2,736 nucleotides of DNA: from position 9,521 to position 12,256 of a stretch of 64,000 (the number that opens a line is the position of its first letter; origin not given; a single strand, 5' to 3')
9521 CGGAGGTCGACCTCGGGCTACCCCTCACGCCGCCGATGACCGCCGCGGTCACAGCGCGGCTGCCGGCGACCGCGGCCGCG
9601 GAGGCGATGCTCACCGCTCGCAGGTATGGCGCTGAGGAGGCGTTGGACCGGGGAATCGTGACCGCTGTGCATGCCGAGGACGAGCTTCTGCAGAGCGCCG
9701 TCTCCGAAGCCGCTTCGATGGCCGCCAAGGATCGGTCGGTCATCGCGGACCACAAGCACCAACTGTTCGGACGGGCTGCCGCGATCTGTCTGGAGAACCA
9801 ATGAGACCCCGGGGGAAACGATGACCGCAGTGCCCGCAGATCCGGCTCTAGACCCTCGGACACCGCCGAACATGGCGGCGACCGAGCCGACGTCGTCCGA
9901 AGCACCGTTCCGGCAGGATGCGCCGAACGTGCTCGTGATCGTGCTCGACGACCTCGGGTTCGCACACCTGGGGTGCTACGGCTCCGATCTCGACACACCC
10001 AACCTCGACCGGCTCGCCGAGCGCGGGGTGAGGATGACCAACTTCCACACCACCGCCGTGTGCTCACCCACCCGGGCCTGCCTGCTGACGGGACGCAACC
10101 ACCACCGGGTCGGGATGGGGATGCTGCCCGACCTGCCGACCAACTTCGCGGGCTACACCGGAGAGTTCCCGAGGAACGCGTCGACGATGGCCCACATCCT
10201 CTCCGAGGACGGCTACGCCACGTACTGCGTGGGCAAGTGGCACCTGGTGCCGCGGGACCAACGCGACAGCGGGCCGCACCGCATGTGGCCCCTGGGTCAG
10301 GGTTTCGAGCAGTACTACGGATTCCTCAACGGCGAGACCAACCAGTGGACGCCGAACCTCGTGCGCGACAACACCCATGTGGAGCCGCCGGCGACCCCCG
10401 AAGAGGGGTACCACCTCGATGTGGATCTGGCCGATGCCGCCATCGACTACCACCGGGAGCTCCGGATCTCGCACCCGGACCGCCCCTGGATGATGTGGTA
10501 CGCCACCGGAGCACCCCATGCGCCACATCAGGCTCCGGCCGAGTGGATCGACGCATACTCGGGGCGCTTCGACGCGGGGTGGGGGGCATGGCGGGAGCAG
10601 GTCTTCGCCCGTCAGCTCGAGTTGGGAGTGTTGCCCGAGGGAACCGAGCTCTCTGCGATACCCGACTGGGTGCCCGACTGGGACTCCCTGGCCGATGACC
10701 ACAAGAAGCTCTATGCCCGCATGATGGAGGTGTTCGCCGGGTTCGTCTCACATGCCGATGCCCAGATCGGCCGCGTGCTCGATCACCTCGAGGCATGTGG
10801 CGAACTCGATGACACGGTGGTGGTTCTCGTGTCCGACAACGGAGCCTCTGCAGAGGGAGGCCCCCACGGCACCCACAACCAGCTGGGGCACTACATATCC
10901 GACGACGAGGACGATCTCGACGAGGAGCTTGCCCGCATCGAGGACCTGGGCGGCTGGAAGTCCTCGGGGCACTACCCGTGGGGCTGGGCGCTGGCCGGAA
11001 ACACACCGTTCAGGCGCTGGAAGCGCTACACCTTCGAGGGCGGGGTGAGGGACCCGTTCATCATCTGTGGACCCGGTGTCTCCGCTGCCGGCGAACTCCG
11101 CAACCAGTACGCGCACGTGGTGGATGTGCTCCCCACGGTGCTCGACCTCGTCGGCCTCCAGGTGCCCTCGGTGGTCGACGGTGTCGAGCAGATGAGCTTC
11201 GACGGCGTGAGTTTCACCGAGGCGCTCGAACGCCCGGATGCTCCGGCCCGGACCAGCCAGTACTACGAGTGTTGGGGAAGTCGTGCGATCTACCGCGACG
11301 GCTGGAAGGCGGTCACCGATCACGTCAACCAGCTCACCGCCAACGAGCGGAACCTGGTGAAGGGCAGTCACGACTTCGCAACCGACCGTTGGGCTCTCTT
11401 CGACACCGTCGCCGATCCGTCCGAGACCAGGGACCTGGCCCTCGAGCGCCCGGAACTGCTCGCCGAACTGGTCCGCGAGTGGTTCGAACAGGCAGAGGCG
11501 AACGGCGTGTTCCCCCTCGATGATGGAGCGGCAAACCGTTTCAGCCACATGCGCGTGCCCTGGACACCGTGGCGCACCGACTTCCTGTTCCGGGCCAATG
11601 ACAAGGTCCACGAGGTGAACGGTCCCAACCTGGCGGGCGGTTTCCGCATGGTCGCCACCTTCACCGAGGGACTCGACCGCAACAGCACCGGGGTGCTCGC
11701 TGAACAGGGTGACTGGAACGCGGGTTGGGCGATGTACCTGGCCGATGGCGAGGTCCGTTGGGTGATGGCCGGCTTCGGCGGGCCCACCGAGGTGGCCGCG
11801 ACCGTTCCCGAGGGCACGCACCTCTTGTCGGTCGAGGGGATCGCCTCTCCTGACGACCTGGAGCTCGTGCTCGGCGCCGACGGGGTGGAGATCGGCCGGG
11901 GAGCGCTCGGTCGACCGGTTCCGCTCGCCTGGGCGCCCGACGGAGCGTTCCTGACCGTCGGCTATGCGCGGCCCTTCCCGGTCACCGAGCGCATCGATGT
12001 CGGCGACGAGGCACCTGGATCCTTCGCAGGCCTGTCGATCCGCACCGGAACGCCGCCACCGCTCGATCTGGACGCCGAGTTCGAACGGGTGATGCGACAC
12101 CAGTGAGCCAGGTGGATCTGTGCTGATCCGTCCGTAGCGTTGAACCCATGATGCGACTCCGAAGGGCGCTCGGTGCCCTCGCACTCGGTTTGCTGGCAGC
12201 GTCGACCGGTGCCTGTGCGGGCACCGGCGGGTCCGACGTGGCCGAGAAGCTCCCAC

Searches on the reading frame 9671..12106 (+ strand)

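Call 98: search_protein_families(library=pfam, proteins=[window:9671-12106:+], max_evalue=0.01)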
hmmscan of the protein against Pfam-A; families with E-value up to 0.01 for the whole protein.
window:9671-12106:+ (811 aa): 3 families
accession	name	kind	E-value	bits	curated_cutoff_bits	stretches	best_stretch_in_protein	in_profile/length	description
PF00884.28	Sulfatase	-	2.4e-65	221.2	25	1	85-495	1-300/301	Sulfatase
PF16347.10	SGSH_C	-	9.8e-08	32.7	29.3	1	451-590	8-132/154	N-sulphoglucosamine sulphohydrolase, C-terminal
PF01663.27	Phosphodiest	-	1.4e-05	25.3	23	0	87-145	1-58/342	Type I phosphodiesterase / nucleotide pyrophosphatase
